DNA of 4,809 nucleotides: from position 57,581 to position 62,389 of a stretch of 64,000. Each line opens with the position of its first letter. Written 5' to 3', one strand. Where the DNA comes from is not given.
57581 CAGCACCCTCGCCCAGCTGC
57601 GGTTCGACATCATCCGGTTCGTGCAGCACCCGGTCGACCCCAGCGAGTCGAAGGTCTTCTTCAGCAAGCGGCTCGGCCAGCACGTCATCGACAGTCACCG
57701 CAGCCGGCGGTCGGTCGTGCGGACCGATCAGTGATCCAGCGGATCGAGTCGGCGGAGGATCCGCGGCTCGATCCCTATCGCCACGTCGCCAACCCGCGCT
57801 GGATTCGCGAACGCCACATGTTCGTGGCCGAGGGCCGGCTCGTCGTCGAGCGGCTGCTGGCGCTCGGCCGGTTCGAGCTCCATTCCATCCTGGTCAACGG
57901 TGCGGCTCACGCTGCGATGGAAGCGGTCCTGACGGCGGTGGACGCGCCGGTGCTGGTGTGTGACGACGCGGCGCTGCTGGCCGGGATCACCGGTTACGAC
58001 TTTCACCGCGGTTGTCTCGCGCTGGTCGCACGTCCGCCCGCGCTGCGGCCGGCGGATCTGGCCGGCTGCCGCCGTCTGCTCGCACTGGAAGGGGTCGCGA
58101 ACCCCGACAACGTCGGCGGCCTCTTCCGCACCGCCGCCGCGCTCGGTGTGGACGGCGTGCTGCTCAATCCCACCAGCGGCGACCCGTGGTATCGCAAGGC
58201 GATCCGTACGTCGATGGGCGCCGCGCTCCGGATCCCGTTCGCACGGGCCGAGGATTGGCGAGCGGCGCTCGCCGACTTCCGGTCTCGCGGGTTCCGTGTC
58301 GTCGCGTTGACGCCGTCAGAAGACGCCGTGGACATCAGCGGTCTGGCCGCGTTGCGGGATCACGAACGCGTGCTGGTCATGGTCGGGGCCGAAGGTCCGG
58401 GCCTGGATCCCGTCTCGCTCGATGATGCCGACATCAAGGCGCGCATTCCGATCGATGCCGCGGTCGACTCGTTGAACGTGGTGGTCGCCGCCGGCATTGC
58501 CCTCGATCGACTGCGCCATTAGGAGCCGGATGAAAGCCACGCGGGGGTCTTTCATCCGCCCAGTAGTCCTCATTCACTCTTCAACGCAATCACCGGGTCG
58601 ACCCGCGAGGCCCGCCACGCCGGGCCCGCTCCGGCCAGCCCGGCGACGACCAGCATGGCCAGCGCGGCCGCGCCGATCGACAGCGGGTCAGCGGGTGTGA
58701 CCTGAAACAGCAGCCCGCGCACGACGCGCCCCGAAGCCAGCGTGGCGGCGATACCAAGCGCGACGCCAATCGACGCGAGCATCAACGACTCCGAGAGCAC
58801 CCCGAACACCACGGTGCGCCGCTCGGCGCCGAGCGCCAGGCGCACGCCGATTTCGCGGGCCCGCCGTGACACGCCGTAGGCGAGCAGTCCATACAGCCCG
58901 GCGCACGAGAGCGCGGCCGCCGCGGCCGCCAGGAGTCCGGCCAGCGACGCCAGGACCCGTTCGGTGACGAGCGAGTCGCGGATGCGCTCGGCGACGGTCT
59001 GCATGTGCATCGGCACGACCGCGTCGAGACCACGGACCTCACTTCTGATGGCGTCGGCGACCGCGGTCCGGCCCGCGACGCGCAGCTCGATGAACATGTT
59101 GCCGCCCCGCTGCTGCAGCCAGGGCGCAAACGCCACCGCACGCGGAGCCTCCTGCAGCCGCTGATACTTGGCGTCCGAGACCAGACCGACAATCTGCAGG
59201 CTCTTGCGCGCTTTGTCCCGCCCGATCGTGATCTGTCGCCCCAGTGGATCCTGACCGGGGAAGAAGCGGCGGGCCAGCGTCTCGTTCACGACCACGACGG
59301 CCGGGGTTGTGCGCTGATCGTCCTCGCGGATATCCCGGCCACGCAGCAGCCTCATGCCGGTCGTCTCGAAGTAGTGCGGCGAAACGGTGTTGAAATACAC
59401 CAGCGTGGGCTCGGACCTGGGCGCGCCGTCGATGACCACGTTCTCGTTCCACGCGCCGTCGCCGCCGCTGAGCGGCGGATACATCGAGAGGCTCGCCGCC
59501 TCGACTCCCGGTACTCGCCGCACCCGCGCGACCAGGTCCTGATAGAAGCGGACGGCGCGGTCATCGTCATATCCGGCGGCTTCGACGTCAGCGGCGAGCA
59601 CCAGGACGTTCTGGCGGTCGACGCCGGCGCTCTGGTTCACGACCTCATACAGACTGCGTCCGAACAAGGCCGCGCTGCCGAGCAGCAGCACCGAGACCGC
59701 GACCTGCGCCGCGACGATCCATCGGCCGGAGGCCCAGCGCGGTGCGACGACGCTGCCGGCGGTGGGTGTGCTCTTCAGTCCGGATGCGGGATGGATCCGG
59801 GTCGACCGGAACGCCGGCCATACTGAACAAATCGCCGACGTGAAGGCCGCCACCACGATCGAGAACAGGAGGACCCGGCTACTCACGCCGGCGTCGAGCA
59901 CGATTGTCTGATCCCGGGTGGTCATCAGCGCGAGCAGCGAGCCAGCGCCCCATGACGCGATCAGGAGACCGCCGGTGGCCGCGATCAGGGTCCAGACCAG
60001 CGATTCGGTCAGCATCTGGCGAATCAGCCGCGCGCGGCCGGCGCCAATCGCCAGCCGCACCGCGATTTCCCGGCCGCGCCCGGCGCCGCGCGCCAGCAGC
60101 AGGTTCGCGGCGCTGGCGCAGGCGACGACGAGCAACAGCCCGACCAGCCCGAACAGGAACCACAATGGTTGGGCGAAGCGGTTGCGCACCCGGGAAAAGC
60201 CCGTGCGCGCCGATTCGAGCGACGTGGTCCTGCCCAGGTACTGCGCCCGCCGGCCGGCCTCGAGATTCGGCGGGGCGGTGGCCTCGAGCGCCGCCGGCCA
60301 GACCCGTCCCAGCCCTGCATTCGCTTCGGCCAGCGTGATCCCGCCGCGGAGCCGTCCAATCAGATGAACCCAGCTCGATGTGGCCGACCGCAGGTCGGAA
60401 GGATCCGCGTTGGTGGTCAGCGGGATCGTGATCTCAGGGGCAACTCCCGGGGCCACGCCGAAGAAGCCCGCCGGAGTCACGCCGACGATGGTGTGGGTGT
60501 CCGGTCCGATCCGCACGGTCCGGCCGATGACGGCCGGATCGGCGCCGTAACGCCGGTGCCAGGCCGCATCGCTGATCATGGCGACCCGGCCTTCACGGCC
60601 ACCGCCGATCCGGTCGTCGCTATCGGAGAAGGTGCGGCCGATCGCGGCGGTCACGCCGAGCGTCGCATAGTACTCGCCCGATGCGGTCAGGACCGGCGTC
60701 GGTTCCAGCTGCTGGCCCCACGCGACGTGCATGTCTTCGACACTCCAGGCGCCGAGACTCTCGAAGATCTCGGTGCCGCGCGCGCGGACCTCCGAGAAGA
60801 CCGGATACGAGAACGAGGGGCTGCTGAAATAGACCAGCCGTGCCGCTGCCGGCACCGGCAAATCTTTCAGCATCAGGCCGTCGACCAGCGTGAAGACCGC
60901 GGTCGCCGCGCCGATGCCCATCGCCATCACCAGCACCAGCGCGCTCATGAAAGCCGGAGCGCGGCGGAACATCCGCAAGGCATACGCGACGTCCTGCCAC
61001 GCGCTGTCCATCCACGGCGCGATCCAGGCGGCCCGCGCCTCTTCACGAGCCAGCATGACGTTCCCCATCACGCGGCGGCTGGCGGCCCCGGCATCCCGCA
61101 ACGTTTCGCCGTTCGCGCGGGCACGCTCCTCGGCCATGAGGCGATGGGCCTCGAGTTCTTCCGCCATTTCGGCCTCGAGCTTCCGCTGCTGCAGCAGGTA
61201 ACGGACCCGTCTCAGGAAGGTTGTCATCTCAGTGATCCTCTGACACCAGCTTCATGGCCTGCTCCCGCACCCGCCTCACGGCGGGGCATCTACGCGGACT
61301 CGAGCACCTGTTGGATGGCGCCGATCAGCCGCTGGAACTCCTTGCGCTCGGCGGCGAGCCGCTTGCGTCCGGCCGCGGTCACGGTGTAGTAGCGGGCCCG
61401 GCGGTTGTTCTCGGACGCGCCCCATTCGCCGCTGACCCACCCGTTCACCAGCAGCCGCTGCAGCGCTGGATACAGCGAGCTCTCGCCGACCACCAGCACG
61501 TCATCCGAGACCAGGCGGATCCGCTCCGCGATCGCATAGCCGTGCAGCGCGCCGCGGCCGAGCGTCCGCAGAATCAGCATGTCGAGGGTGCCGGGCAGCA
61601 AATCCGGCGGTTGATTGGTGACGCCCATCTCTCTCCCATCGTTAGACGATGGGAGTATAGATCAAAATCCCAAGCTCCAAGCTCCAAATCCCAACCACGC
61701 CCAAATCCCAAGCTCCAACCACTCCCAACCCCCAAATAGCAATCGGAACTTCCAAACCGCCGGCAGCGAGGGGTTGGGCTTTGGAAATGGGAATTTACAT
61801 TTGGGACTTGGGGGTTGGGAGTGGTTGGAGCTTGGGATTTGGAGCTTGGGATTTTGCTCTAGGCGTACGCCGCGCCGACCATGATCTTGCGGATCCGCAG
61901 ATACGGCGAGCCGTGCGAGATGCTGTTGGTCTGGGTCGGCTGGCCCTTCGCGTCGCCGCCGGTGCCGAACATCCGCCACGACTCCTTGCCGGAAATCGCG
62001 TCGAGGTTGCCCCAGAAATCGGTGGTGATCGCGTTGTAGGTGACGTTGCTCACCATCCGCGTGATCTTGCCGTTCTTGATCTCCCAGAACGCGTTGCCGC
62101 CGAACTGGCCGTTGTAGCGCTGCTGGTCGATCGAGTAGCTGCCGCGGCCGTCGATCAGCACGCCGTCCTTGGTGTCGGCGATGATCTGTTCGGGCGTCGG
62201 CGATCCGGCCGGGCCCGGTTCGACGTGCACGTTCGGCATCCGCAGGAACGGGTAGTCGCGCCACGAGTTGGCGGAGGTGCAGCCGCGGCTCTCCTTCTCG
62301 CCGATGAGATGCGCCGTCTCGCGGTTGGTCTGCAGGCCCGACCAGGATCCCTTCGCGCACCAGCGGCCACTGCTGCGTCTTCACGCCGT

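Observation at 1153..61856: Nearly every intergenic gap carries a palindromic element whose arms are tandem 7-9 nt units (at least 6 families, ~17 copies in 64 kb)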

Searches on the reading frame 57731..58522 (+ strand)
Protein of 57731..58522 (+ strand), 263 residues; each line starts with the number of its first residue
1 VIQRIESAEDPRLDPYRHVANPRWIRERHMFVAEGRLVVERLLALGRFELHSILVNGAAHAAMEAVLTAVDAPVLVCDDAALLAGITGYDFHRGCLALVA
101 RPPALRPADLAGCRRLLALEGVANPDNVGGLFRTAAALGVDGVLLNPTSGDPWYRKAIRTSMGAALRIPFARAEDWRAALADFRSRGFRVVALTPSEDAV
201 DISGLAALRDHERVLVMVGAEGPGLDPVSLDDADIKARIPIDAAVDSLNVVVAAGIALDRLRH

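Call 66: search_protein_families(library=pfam, proteins=[window:57731-58522:+], max_evalue=0.01)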
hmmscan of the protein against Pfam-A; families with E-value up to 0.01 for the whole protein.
window:57731-58522:+ (263 aa): 1 family
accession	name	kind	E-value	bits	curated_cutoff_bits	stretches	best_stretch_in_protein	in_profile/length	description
PF00588.24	SpoU_methylase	-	7.1e-31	107.6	29.7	1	116-258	3-141/142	SpoU rRNA Methylase family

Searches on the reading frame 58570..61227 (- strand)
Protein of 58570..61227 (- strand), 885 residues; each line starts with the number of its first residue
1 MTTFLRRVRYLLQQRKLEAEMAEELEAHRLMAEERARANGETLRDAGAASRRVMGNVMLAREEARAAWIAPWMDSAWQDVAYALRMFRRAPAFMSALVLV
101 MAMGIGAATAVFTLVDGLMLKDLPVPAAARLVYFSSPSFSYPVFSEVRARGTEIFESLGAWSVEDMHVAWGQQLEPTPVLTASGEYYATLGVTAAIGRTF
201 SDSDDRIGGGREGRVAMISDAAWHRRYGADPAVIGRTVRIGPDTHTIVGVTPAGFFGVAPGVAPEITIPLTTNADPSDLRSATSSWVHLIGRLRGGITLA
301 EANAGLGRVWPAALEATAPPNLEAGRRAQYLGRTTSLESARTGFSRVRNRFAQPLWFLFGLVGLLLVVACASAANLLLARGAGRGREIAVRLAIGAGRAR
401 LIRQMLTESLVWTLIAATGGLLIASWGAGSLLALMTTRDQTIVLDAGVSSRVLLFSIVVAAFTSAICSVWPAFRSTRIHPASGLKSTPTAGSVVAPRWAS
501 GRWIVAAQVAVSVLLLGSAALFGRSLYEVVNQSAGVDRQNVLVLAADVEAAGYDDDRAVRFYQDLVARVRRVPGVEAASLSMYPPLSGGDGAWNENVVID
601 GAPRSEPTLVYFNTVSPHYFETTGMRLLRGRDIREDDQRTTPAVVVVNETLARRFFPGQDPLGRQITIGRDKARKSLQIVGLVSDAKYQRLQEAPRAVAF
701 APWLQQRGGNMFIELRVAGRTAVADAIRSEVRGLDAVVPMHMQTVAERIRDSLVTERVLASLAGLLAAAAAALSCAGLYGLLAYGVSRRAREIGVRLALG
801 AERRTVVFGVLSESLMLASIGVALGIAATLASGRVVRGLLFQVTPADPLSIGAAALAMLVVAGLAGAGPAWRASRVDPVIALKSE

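Call 66: search_protein_families(library=pfam, proteins=[window:58570-61227:-], max_evalue=0.01)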
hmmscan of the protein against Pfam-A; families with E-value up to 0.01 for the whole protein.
window:58570-61227:- (885 aa): 2 families
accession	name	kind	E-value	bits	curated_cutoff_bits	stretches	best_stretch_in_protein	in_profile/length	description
PF12704.14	MacB_PCD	-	9.7e-33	114.6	27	2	98-306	5-204/207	MacB-like periplasmic core domain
PF02687.27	FtsX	-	5.4e-23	81.7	25.5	2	766-878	3-120/120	FtsX-like permease C-terminal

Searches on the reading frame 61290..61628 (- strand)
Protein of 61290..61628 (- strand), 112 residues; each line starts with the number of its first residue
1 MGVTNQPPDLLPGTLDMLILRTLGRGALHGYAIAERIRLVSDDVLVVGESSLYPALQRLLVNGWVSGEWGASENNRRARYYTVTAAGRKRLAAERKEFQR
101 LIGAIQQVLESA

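Call 53: find_encoding_contigs(protein=window:61290-61628:-, flank=3000, max_places=10)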
Protein window:61290-61628:- (112 aa): 1 contig read that carries it; 1 place shown.
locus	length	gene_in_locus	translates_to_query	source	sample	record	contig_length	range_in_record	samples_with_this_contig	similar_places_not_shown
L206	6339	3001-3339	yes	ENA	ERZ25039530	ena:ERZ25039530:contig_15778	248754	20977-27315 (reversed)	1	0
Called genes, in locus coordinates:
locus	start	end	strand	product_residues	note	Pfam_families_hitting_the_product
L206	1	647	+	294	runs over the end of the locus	-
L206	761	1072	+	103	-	PF19289:PmbA_TldD_3rd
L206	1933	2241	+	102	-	-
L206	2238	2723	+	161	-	PF19289:PmbA_TldD_3rd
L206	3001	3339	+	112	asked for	PF03551:PadR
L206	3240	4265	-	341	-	-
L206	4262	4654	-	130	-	-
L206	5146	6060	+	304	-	PF12704:MacB_PCD, PF02687:FtsX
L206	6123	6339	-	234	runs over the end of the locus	PF00588:SpoU_methylase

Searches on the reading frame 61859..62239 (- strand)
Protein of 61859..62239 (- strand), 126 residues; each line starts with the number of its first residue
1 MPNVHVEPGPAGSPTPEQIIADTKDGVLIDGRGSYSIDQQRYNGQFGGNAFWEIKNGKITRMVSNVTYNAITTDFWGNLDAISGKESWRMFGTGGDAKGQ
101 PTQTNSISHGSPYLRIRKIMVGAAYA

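Call 66: search_protein_families(library=pfam, proteins=[window:61859-62239:-], max_evalue=0.01)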
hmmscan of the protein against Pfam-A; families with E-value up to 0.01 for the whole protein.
window:61859-62239:- (126 aa): 1 family
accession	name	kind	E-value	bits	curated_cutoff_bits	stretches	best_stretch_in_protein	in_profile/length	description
PF19289.4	PmbA_TldD_3rd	-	1.6e-12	47.5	22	1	2-122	119-219/220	PmbA/TldA metallopeptidase C-terminal domain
